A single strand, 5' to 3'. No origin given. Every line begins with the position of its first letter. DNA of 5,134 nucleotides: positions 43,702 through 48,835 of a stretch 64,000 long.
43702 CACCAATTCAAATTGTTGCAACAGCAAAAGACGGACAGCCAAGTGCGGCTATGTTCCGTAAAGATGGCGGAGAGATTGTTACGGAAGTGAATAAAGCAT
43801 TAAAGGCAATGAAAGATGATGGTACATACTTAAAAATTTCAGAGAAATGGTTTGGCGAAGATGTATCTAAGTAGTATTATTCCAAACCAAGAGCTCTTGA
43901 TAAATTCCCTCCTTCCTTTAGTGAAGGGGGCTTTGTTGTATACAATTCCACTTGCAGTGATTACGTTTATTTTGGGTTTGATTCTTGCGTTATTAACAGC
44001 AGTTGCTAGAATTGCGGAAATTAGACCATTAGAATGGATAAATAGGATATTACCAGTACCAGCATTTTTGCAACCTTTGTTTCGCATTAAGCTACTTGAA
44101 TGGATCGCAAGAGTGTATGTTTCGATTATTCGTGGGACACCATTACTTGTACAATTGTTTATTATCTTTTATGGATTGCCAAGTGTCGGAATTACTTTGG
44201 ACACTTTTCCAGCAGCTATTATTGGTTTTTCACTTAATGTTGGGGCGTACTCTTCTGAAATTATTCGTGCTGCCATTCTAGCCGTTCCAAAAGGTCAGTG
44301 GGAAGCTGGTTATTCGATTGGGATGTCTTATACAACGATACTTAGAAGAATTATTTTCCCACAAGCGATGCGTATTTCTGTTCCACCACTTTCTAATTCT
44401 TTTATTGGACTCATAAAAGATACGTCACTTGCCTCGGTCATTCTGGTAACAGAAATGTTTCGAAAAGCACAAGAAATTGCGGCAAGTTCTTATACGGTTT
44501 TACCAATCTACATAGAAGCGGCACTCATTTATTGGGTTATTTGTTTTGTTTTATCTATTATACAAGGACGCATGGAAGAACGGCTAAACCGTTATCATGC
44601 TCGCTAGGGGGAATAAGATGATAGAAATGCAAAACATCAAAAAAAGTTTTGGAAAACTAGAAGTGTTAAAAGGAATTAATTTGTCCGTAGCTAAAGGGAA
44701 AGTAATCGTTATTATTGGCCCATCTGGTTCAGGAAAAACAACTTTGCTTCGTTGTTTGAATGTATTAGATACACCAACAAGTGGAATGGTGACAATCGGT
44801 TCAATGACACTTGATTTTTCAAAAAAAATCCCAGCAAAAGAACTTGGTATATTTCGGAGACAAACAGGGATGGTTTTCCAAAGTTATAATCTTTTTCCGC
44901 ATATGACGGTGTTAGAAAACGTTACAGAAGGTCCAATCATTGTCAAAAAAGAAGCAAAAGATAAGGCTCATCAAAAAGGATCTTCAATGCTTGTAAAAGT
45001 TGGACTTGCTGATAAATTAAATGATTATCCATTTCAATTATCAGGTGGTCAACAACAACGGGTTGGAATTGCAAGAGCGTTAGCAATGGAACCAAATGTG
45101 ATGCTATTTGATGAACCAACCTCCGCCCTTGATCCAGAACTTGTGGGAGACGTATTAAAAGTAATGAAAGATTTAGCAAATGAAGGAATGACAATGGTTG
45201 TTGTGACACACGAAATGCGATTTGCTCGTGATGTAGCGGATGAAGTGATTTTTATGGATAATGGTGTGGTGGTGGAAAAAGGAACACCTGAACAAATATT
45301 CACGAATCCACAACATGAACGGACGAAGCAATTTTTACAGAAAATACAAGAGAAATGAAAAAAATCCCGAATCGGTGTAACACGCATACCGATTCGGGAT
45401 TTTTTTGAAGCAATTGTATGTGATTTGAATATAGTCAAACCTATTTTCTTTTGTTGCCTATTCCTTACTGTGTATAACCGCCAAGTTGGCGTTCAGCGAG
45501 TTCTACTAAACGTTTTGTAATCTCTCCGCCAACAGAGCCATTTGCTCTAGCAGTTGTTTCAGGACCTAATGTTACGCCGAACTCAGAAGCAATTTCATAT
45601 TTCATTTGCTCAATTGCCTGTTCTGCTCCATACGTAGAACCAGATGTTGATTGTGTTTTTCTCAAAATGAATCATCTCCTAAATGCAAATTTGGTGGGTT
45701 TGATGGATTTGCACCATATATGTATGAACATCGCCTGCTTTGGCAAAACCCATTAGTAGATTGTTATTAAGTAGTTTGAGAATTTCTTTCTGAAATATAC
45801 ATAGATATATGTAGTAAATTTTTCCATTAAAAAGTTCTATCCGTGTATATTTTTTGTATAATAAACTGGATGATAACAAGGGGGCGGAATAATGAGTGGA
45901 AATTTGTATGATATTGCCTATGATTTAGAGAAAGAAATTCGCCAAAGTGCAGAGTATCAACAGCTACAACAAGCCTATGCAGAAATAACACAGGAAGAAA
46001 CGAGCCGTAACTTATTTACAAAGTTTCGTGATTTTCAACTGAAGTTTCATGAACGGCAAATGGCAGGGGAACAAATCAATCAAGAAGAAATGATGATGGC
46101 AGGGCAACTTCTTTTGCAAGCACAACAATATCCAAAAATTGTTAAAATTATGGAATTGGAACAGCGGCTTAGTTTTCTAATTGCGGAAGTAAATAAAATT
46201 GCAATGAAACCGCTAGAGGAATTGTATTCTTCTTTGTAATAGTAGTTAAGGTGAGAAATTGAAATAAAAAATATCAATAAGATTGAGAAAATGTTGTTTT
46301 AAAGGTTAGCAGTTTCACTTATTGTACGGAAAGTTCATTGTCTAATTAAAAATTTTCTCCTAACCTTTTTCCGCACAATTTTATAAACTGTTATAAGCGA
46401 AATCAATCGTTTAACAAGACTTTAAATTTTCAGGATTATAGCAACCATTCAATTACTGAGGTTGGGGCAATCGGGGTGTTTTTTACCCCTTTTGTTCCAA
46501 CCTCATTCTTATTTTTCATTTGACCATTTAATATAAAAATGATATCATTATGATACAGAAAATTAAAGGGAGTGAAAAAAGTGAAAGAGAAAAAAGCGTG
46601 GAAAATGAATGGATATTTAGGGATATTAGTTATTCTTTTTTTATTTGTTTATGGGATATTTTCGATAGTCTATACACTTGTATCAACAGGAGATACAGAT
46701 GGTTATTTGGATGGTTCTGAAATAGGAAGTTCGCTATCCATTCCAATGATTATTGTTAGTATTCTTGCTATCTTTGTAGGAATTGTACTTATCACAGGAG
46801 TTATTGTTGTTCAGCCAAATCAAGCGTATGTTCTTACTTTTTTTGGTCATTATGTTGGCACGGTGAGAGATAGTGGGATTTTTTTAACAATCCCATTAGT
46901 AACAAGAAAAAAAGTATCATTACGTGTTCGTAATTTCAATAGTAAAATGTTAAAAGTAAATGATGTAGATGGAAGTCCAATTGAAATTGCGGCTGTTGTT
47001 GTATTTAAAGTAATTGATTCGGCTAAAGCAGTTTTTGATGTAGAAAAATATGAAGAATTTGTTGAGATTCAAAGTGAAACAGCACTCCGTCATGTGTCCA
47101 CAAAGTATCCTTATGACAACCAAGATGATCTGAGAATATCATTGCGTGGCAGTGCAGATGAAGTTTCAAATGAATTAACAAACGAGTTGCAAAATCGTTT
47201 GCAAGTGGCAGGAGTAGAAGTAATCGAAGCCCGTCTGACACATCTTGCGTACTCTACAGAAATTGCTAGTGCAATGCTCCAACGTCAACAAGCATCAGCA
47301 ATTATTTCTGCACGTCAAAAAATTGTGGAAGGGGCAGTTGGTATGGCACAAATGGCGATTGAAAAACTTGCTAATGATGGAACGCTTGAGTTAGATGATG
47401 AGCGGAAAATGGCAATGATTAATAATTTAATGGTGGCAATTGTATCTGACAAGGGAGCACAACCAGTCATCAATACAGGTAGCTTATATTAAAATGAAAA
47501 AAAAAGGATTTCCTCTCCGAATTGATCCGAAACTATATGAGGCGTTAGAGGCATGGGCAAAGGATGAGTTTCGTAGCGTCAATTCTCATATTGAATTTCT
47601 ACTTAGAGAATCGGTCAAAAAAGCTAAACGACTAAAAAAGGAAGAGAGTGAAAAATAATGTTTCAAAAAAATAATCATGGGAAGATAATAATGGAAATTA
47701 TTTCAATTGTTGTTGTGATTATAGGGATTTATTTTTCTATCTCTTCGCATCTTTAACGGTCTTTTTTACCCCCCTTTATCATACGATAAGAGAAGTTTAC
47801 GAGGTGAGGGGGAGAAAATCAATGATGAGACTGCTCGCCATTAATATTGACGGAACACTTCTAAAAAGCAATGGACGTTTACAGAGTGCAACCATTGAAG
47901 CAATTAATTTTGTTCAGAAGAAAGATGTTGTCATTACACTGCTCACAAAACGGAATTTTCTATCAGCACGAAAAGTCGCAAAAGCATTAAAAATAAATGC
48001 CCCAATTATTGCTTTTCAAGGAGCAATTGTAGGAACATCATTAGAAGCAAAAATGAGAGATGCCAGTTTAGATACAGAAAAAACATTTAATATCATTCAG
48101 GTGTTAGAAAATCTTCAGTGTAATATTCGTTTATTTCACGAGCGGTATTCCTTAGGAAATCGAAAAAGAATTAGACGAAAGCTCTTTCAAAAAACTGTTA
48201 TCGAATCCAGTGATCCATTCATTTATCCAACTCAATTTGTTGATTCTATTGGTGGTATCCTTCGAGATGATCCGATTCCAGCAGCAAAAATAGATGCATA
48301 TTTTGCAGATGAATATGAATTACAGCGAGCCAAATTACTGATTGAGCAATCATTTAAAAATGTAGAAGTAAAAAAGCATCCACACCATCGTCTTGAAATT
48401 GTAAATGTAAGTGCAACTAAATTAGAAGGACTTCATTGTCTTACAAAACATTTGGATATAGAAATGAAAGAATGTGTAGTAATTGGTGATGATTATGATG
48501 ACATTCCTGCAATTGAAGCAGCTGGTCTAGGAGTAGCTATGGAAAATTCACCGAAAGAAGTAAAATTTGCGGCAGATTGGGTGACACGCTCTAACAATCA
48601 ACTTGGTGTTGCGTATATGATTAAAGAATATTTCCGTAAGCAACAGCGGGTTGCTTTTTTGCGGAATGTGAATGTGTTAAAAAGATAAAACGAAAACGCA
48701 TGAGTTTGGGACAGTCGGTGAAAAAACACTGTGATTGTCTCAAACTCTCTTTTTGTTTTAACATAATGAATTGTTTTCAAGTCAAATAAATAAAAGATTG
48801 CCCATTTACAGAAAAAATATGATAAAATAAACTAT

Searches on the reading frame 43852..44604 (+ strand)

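Call 83: search_protein_families(library=pfam, proteins=[window:43852-44604:+], max_evalue=0.00001)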
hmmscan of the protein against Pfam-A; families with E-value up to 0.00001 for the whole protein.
window:43852-44604:+ (251 aa): 1 family
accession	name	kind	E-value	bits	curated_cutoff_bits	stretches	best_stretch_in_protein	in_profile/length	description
PF00528.27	BPD_transp_1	-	1.7e-25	90.2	26.4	1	76-246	10-183/184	Binding-protein-dependent transport system inner membrane component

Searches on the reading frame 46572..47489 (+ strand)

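Call 83: search_protein_families(library=pfam, proteins=[window:46572-47489:+], max_evalue=0.00001)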
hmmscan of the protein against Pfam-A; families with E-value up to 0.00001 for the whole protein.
window:46572-47489:+ (306 aa): 1 family
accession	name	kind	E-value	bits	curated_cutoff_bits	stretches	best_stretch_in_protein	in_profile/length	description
PF01145.31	Band_7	-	1.7e-23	84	23.6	1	79-253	2-173/176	SPFH domain / Band 7 family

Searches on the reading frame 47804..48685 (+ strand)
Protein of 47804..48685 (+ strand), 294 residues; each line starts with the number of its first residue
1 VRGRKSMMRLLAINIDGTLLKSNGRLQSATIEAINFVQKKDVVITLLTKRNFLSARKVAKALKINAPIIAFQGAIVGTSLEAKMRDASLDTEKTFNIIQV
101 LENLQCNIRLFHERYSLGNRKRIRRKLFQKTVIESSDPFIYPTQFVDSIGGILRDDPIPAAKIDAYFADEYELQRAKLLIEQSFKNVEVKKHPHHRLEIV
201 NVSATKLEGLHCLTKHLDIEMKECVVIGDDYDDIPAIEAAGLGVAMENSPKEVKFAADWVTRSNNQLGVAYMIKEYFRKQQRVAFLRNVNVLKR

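Call 83: search_protein_families(library=pfam, proteins=[window:47804-48685:+], max_evalue=0.00001)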
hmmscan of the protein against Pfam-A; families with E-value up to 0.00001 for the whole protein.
window:47804-48685:+ (294 aa): 3 families
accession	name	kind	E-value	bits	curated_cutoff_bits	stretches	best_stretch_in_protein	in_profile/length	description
PF08282.18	Hydrolase_3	-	5.4e-49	167.7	20.9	1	11-273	1-255/255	haloacid dehalogenase-like hydrolase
PF05116.19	S6PP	-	3e-10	40.5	20.3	0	186-261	146-222/247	Sucrose-6F-phosphate phosphohydrolase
PF00702.32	Hydrolase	-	7.9e-06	26.8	26.4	0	15-241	8-191/191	haloacid dehalogenase-like hydrolase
